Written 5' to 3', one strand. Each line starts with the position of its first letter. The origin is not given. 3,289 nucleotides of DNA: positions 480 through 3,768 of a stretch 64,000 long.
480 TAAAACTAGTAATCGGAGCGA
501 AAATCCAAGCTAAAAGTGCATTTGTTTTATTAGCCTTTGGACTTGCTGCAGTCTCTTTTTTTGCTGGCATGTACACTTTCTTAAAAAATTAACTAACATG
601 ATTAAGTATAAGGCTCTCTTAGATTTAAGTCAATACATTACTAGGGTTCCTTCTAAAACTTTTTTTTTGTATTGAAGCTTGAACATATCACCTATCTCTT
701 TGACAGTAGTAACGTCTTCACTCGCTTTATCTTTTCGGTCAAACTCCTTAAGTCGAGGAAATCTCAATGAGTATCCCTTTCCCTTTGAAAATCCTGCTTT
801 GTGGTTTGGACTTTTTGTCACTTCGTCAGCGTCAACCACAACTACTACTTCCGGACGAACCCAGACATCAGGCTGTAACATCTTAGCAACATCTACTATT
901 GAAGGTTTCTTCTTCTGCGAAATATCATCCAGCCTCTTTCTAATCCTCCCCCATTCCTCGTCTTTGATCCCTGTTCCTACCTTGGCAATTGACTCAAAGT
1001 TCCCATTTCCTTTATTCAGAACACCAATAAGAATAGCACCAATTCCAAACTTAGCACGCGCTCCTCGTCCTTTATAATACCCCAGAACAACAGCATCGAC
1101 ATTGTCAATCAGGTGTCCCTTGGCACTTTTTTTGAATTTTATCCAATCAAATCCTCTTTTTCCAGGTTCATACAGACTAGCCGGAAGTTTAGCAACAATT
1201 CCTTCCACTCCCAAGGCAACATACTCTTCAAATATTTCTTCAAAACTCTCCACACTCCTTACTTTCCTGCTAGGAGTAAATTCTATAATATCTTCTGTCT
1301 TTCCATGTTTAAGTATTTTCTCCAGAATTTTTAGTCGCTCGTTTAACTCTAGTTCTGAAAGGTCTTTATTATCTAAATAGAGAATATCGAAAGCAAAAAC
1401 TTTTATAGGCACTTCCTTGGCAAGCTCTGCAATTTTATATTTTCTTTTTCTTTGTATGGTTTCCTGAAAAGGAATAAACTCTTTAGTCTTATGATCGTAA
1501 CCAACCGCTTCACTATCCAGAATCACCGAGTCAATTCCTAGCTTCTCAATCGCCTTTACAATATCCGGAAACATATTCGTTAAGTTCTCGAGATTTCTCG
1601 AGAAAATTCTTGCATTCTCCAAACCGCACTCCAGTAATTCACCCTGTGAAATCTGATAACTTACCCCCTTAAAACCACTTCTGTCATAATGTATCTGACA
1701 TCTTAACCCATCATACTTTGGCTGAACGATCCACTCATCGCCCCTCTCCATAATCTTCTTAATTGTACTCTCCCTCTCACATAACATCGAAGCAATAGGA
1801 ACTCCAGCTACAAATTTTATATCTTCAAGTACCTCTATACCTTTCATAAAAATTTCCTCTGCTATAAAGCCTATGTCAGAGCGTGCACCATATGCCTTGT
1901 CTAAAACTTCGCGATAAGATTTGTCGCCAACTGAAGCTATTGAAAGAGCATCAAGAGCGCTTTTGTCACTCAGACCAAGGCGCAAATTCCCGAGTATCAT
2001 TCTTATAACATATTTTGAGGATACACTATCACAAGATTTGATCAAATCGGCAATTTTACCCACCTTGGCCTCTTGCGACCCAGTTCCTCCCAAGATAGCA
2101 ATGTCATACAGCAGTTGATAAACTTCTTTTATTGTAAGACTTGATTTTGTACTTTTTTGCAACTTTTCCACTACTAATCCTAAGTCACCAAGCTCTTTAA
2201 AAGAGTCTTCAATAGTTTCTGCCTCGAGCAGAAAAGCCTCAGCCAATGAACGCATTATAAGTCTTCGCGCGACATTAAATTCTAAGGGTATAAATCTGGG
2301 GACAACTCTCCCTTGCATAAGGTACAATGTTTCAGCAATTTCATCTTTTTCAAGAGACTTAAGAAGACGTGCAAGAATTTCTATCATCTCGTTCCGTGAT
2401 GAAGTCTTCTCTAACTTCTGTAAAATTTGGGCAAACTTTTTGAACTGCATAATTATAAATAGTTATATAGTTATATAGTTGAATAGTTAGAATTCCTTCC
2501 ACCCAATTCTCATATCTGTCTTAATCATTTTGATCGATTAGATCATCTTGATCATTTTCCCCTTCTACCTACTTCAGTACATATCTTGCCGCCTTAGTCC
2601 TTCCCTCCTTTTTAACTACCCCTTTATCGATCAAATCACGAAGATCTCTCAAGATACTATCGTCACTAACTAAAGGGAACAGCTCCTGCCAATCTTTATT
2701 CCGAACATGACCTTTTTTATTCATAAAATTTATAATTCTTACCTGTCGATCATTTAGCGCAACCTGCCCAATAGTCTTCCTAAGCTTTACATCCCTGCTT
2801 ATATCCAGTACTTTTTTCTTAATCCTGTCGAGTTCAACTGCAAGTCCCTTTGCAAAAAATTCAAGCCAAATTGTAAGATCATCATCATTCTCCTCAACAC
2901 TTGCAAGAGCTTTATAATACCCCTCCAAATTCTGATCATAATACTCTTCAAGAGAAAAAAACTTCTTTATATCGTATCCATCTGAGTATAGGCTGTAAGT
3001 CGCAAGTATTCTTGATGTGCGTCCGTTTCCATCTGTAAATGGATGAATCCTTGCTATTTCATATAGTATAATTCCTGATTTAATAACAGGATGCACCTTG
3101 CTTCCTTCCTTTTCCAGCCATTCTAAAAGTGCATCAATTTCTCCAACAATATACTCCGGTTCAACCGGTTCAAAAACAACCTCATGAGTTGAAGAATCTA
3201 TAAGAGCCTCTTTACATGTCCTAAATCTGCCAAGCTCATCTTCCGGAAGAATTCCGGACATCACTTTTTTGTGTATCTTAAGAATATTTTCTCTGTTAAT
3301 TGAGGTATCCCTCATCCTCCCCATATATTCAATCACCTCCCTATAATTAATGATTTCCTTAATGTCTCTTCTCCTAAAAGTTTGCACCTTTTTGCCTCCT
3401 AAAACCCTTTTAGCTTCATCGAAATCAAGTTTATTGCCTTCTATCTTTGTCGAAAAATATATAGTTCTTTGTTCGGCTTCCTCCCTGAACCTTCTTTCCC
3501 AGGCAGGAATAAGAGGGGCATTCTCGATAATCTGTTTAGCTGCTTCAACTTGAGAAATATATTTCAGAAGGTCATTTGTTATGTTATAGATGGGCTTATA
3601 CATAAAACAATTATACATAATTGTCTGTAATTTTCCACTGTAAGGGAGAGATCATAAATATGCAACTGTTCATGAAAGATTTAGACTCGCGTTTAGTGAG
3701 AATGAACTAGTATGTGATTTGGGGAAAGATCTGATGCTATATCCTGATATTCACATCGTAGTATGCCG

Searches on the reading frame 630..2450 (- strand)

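Call 85: search_protein_families(library=pfam, proteins=[window:630-2450:-], max_evalue=0.0001)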
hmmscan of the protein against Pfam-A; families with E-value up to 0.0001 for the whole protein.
window:630-2450:- (606 aa): 4 families
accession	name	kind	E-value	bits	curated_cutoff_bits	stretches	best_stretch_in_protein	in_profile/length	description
PF01068.26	DNA_ligase_A_M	-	4.3e-52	177.2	26.2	2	279-440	41-204/204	ATP dependent DNA ligase domain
PF04675.19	DNA_ligase_A_N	-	9.7e-38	130.5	24.6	1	2-170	1-174/174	DNA ligase N terminus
PF04679.21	DNA_ligase_A_C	-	3.2e-18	66.4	27.5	1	469-575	4-94/94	ATP dependent DNA ligase C terminal region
PF09414.15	RNA_ligase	-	5e-06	27.2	27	1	238-439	1-170/171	RNA ligase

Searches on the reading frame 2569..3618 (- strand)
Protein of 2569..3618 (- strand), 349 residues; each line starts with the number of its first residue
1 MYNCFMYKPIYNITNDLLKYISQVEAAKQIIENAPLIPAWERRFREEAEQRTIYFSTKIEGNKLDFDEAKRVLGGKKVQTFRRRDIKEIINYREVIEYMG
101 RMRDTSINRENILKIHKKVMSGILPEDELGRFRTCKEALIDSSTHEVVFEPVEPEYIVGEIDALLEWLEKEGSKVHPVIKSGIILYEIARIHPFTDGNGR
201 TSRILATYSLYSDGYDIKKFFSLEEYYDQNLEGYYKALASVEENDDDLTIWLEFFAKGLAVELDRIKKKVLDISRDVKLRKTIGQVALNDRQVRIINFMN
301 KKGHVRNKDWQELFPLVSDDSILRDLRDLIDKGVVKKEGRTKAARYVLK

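Call 85: search_protein_families(library=pfam, proteins=[window:2569-3618:-], max_evalue=0.0001)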
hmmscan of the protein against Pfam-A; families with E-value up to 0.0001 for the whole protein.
window:2569-3618:- (349 aa): 1 family
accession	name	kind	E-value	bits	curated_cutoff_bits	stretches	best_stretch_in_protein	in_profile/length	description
PF02661.23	Fic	-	4.2e-19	69.6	24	1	107-209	2-92/93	Fic/DOC family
